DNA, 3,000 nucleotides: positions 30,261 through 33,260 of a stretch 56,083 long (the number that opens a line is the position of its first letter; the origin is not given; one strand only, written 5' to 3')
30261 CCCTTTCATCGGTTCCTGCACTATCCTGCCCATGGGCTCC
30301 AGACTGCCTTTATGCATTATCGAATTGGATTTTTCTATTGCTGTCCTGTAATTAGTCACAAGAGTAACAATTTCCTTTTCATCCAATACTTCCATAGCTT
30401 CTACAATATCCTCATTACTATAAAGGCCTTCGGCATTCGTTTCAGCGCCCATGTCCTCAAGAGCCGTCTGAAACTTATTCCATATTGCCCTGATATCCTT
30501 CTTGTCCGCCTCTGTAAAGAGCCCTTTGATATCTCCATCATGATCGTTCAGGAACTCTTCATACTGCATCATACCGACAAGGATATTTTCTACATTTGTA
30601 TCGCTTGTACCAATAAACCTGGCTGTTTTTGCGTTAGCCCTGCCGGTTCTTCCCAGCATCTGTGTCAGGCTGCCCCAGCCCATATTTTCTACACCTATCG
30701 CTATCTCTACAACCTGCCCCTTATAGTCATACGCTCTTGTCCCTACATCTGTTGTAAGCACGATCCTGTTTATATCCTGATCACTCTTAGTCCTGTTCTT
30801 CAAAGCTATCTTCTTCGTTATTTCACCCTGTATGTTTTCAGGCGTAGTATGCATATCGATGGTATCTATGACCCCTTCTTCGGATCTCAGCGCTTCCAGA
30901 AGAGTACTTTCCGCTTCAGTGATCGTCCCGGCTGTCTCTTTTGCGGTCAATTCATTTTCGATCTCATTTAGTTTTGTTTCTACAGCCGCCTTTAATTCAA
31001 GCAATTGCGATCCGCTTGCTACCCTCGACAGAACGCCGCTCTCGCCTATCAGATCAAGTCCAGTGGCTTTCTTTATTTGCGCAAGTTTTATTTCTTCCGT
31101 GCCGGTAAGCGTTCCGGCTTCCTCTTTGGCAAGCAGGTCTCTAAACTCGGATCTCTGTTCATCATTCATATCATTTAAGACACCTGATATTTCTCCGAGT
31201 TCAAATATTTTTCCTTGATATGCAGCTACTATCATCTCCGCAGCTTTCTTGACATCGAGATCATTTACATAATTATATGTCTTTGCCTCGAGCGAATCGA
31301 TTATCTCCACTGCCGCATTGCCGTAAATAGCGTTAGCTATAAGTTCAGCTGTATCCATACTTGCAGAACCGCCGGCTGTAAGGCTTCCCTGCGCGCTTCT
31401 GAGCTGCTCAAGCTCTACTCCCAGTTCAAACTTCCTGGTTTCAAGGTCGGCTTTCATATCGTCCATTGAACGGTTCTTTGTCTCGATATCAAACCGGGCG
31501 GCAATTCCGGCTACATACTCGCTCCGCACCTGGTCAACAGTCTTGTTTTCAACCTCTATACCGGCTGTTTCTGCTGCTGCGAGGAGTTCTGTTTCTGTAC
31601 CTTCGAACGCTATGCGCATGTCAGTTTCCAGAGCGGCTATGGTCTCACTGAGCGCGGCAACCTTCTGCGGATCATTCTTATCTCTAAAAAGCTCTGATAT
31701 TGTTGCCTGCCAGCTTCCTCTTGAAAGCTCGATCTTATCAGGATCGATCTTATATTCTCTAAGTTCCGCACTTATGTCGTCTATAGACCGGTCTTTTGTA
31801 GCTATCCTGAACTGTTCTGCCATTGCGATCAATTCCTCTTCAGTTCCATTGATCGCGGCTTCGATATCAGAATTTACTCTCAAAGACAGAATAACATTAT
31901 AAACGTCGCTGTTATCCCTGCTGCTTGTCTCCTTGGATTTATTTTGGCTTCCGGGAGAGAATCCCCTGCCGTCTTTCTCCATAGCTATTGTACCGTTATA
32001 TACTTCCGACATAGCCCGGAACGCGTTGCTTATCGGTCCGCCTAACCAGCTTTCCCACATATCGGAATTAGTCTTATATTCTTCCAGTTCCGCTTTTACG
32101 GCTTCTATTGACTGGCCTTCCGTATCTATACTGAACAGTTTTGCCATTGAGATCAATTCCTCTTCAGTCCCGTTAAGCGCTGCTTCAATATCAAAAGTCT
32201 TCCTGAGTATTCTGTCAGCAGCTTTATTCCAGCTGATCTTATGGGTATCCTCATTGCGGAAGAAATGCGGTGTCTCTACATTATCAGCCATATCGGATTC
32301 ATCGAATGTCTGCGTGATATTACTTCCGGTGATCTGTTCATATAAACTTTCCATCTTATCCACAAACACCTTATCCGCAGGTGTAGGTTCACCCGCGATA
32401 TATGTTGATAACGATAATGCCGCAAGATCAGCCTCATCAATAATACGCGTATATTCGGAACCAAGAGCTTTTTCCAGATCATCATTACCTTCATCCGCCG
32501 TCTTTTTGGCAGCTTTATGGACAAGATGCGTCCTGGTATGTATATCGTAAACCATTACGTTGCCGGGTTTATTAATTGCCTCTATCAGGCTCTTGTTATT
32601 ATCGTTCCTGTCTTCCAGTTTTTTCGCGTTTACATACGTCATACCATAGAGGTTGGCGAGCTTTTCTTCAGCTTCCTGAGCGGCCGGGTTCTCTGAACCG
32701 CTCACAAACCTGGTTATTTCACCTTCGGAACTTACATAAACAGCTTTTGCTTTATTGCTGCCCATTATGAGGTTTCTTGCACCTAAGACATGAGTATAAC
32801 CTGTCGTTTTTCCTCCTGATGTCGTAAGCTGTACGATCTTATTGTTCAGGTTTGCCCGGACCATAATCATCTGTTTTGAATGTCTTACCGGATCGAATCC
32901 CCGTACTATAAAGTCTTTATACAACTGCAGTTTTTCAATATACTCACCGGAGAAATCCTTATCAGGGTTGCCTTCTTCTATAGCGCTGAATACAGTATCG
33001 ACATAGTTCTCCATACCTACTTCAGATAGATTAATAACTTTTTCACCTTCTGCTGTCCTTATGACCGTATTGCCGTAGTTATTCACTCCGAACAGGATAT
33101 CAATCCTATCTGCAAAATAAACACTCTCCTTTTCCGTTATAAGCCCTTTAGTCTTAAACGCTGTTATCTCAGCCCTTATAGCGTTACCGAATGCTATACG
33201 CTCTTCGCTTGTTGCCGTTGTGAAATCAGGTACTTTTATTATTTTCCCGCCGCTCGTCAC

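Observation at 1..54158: Triplicated cassette: small 3-TM protein, hairpin-T8, then a giant ORF (three giant genes in tandem)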

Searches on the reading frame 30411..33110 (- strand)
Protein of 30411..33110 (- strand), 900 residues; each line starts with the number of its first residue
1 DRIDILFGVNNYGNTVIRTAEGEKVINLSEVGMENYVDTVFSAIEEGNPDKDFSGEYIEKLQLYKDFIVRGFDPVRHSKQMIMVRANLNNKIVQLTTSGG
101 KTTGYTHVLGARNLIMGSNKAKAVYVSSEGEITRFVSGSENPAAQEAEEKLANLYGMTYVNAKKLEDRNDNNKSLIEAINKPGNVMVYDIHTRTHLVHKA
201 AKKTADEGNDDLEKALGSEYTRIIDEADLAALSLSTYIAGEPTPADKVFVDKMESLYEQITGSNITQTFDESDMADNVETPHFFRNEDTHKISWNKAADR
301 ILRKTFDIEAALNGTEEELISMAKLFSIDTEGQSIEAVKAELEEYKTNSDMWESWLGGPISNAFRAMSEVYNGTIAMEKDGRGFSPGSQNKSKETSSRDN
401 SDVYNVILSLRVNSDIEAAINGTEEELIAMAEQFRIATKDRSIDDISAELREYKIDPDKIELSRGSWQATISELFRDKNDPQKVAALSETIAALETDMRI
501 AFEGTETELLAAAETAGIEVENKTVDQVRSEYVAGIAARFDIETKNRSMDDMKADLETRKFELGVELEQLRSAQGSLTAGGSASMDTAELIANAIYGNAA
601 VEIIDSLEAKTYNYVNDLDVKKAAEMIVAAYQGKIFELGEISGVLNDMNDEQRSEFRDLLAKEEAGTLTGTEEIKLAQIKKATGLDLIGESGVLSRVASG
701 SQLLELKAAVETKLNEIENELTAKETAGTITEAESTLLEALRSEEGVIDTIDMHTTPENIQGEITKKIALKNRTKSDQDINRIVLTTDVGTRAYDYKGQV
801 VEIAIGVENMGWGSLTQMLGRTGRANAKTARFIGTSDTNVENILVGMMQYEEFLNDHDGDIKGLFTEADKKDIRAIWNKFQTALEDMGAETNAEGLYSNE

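Call 74: search_protein_families(library=pfam, proteins=[window:30411-33110:-], max_evalue=1)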
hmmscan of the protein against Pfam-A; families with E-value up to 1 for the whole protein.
window:30411-33110:- (900 aa): 3 families
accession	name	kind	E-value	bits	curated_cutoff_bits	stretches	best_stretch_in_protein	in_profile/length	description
PF00271.37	Helicase_C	-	0.015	16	23.5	1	757-826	50-110/110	Helicase conserved C-terminal domain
PF20024.5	DUF6432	-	0.026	15.2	29.6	1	695-768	23-96/97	Family of unknown function (DUF6432)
PF24872.1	DUF2110_N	-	0.69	10.5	28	1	591-621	4-35/72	DUF2110 N-terminal domain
